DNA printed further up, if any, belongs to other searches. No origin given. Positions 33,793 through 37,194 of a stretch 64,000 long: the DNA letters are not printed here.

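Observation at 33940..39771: Divergent gene pair: a 1034-aa helical protein and a 715-aa NERD/PD-(D/E)xK-like nuclease with a SEC-C tail. This is the best candidate for an undescribed defence system.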

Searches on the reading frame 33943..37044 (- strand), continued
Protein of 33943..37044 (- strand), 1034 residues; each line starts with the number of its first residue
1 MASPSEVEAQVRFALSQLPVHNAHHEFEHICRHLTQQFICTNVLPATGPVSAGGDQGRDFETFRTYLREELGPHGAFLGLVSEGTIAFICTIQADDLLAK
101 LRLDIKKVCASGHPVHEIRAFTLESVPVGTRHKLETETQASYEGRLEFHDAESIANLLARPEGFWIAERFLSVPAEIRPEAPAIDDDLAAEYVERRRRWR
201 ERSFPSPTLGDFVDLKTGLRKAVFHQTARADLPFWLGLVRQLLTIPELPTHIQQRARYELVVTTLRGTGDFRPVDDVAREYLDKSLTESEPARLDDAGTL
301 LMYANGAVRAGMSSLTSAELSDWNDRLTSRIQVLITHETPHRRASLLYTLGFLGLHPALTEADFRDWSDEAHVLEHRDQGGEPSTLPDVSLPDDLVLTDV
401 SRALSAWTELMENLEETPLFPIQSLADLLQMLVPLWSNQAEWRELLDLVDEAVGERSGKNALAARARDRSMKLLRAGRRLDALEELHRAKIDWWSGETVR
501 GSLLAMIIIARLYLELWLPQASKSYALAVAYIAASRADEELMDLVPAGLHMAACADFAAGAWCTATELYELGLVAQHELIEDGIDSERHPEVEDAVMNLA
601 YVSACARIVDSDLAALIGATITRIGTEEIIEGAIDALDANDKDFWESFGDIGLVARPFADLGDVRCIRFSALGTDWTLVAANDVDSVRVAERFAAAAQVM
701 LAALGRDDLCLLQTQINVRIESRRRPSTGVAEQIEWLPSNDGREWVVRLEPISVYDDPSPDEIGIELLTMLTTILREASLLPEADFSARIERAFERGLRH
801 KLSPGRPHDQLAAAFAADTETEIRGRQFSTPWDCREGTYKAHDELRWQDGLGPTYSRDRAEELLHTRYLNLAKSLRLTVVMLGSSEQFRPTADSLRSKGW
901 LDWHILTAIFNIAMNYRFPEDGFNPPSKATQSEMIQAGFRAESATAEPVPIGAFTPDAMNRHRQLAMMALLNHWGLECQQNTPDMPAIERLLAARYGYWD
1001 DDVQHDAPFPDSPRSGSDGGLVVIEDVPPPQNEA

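Call 28: search_protein_families(library=pfam, alignment_id=A1, max_evalue=1)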
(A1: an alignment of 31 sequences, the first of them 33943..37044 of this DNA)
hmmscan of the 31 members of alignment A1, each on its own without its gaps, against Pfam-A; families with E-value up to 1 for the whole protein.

A. member 1, window:33943-37044:- (1034 aa): 0 families

B. families by the number of members that match (of 31 scanned): 6 families
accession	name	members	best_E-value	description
PF19980.4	DUF6416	1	0.017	Family of unknown function (DUF6416)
PF18272.6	ssDNA_TraI_N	1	0.043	single-stranded DNA binding TraI N-terminal subdomain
PF04287.17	DUF446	1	0.051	tRNA pseudouridine synthase C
PF05258.17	DciA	1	0.076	Dna[CI] antecedent, DciA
PF14769.11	CLAMP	1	0.26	Flagellar C1a complex subunit C1a-32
PF23452.1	HPAT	1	0.27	Hydroxyproline O-arabinosyltransferase family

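Call 33: predict_structure(alignment_id=A1)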
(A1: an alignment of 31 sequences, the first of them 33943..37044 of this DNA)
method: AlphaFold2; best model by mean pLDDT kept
length: 1034 residues; sequences in the alignment: 31
mean_pLDDT: 73.3   pTM: 0.60
mean pLDDT of the five models: 73.3, 69.7, 68.8, 67.7, 61.4
residues with pLDDT >= 90: 214; 70-90: 455; 50-70: 186; < 50: 179
segments of 3 or more residues with pLDDT < 50: 1-19, 21-84, 170-177, 366-390, 640-642, 646-651, 738-741, 819-824, 836-852, 1013-1021, 1031-1034
pLDDT, mean of each block of 10 residues (from residue 1): 36 46 42 41 34 31 35 34 51 63 76 67 65 82 74 53 56 50 70 87 82 90 81 86 87 90 80 87 93 93 87 85 95 93 96 88 51 34 33 77 96 90 91 82 93 89 91 84 91 81 94 92 96 86 93 93 91 90 78 88 84 87 85 67 47 73 85 81 87 93 75 75 60 54 76 63 82 83 85 84 81 69 54 45 42 54 73 81 81 83 86 81 55 73 78 87 79 57 63 61 69 44 49 42
secondary structure, 60 per line:
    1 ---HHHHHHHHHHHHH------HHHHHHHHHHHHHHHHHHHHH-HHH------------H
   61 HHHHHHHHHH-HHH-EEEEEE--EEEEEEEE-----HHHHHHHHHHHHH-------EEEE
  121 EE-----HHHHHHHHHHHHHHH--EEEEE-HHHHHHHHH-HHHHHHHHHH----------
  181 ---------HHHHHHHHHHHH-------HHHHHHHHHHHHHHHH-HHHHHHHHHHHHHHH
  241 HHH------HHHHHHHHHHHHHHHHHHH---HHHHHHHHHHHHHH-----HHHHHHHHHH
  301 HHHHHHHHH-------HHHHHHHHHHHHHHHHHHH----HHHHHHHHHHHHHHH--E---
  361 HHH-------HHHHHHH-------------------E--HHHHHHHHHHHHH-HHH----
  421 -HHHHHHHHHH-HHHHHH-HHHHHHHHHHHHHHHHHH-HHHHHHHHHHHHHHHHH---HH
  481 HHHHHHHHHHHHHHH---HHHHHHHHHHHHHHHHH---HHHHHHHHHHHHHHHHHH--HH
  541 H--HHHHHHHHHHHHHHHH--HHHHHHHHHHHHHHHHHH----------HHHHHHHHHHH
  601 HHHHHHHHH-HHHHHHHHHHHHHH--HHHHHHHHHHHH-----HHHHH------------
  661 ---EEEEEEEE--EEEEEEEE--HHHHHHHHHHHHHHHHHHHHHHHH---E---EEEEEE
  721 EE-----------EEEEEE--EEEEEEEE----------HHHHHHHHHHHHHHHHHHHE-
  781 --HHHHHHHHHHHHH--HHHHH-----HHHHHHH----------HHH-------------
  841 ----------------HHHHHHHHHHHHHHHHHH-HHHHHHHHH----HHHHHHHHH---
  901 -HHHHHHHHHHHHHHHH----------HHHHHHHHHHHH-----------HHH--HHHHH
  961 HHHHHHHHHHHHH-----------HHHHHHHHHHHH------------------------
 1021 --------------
elements in order (helices of 4 or more, strands of 3 or more residues): H4-16 H23-43 H60-70 E76-81 E84-91 H97-109 E117-122 H128-142 E145-149 H151-159 H161-170 H190-201 H209-224 H226-243 H250-268 H272-285 H291-309 H317-335 H340-354 H371-377 H400-412 H422-431 H433-438 H440-457 H459-475 H479-495 H499-515 H519-536 H544-559 H562-579 H590-609 H611-624 H627-638 H644-648 E664-671 E674-681 H684-707 E715-722 E734-739 E742-749 H760-778 H783-795 H798-802 H808-814 H857-874 H876-884 H889-897 H902-917 H928-939 H956-973 H985-996

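Call 34: search_protein_representatives(alignment_id=A1)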
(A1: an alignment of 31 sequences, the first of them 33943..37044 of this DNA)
Query: 31 sequences, 1030 profile positions. Proteins with E-value up to 0.001 (for the whole library): 2126; up to 1e-10: 1457; up to 1e-30: 867. The best 150 are listed.
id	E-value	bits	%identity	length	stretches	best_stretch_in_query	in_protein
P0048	0.0e+00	1744.6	-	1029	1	1-1028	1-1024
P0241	0.0e+00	1171.6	-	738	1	277-1012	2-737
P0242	0.0e+00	1086.8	-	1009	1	3-1012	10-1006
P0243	0.0e+00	1086.3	-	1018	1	1-1011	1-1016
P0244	0.0e+00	1048.5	-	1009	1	1-1014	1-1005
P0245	6.1e-299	1011.0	-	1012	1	1-1011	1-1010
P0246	9.0e-295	997.2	-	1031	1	3-1011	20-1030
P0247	4.0e-294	995.1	-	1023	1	7-1011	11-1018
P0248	8.1e-291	984.2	-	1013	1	1-1010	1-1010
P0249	1.4e-290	983.4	-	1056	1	6-1009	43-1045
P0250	4.7e-286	968.4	-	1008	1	5-1009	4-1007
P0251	5.2e-286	968.2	-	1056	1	1-1014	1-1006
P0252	8.2e-286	967.6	-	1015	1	2-1011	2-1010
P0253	4.7e-285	965.1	-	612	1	1-607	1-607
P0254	3.2e-283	959.0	-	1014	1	1-1011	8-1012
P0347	1.3e-193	662.4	-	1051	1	1-1009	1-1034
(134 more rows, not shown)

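Call 48: search_protein_families(library=pfam, alignment_id=A4, max_evalue=0.00001)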
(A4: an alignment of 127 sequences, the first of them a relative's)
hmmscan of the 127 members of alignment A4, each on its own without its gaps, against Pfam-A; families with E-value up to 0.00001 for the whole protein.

A. member 1, L009:7216-8232:- (339 aa): 0 families

B. families by the number of members that match (of 127 scanned): 89 families (the first 25 are shown)
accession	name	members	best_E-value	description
PF02384.22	N6_Mtase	3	3e-102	N-6 DNA Methylase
PF01609.27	DDE_Tnp_1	3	4.1e-19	Transposase DDE domain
PF04851.21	ResIII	3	2.5e-16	Type III restriction enzyme, res subunit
PF00270.35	DEAD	3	2.9e-12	DEAD/DEAH box helicase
PF18766.7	SWI2_SNF2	2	1.1e-27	SWI2/SNF2 ATPase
PF04326.19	SLFN_AlbA_2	2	1.2e-23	Schlafen, AlbA_2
PF04313.20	HSDR_N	2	4.4e-20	Type I restriction enzyme R protein N terminus (HSDR_N)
PF01850.27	PIN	2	5e-17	PIN domain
PF13814.12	Replic_Relax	2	3.4e-16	Replication-relaxation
PF13304.12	AAA_21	2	1.3e-13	AAA domain, putative AbiEii toxin, Type IV TA system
PF00004.35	AAA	2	5.2e-13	ATPase family associated with various cellular activities (AAA)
PF07669.17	Eco57I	2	2.3e-12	Eco57I restriction-modification methylase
PF22679.2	T1R_D3-like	2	4.3e-12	Type I restriction enzyme subunit R domain 3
PF00899.27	ThiF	2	9.3e-12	ThiF family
PF02515.22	CoA_transf_3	1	1.5e-123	CoA-transferase family III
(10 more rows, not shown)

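Call 53: search_dna_similar(query=window:33943-37044:-, collection=plasmids, mode=protein, max_rows=15)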
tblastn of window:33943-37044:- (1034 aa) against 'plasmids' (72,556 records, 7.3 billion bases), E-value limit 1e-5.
Records with a match: 11; places in all: 11; records where one place covers at least 80% of the query: 8.
Best place of each record, by identity: <60% 11.
By first word of the organism name: Agrobacterium 3; Hymenobacter 2; Streptomyces 1; Mycobacterium 1; Bradyrhizobium 1; Ensifer 1; Blastomonas 1; Fibrella 1.
By predicted mobility (MOB-suite, as given by PLSDB): non-mobilizable 6; conjugative 4; mobilizable 1.
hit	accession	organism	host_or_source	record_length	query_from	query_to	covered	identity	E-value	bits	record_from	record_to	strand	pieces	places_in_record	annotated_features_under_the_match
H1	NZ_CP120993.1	Streptomyces laculatispora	-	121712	6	1023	98%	35.5%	4e-134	456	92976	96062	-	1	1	hypothetical protein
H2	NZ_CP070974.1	Mycobacterium gordonae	Homo sapiens,skin biopsy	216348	1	1009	98%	31.9%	9e-111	387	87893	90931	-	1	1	hypothetical protein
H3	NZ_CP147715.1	Bradyrhizobium sp. 27S5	Glycine max,cell culture,Root nodule ...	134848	3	1020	97%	30.5%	6e-84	340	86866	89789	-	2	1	hypothetical protein (x2)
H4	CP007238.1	Ensifer adhaerens OV14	-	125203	1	997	96%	28.2%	2e-87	317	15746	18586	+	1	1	none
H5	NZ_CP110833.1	Agrobacterium sp. 13-2099-1-2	quaking aspen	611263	11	1009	97%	28.0%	4e-81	298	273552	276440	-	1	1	hypothetical protein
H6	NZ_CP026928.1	Agrobacterium tumefaciens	Medicago sativa,from a crown gall tumor ...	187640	11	1005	96%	28.0%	9e-81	297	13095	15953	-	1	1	hypothetical protein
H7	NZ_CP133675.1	Agrobacterium pusense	Vaccinium sp.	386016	1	1006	97%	27.6%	4e-88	319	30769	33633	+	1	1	hypothetical protein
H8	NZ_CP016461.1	Blastomonas sp. RAC04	Microbial isolate,Algal phycosphere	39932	1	1009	84%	29.7%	6e-61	336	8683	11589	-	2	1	hypothetical protein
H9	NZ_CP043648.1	Hymenobacter sp. NBH84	pure culture,soil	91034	209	1001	77%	21.6%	4e-23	114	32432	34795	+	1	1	hypothetical protein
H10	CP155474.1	Fibrella sp. ES10-3-2-2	single cell,soil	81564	231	1005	66%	24.5%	3e-25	196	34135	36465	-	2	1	hypothetical protein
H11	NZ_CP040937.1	Hymenobacter sp. DG01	cell culture,water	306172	480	1009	51%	25.8%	8e-26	123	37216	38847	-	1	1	dsDNA nuclease domain-containing protein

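Call 55: get_annotated_region(hit=H7, flank=9000)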
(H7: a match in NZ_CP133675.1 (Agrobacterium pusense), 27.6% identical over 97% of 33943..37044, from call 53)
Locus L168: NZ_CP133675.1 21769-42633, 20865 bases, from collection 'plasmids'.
description: Agrobacterium pusense strain Bbcg2-2 plasmid pAtBbcg2-2, complete sequence
organism: Agrobacterium pusense (NCBI taxid 648995)
taxonomy: Bacteria; Pseudomonadota; Alphaproteobacteria; Hyphomicrobiales; Rhizobiaceae; Agrobacterium; Agrobacterium pusense
host: -; source: Vaccinium sp.; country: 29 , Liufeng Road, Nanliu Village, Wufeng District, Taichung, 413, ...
typing (MOB-suite, as given by PLSDB): non-mobilizable
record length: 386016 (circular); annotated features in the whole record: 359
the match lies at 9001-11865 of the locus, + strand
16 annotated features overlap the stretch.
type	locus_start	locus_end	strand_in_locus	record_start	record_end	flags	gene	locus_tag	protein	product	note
CDS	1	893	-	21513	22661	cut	-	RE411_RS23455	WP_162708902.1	site-specific integrase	GO:0015074 - DNA integration [Evidence IEA]; GO:0006310 - DNA recombination [Evidence IEA]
CDS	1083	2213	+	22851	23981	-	-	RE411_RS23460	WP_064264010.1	RHE_PE00001 family protein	-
CDS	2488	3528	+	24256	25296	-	-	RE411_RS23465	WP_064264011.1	PIN domain-containing protein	-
CDS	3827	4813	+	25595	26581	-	-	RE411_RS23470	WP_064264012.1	ATP-binding protein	-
CDS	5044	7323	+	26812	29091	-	-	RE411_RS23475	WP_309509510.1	S8 family peptidase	-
CDS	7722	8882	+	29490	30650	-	-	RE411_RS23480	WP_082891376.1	serine/threonine-protein kinase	GO:0006468 - protein phosphorylation [Evidence IEA]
CDS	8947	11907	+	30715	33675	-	-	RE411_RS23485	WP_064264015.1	hypothetical protein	-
CDS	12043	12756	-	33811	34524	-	-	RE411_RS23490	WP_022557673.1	IS6 family transposase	-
CDS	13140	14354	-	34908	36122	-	-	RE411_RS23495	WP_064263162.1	alpha/beta fold hydrolase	-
CDS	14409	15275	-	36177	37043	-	-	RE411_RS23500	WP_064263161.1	oxidoreductase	-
CDS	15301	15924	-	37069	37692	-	-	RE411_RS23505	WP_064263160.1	SDR family oxidoreductase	-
CDS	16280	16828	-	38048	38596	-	-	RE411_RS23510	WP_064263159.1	TetR/AcrR family transcriptional regulator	-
CDS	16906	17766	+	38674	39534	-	-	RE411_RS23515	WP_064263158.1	alpha/beta hydrolase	-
CDS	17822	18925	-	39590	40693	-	-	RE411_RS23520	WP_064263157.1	alpha/beta fold hydrolase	-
CDS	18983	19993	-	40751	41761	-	-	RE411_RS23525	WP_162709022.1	metal-dependent hydrolase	-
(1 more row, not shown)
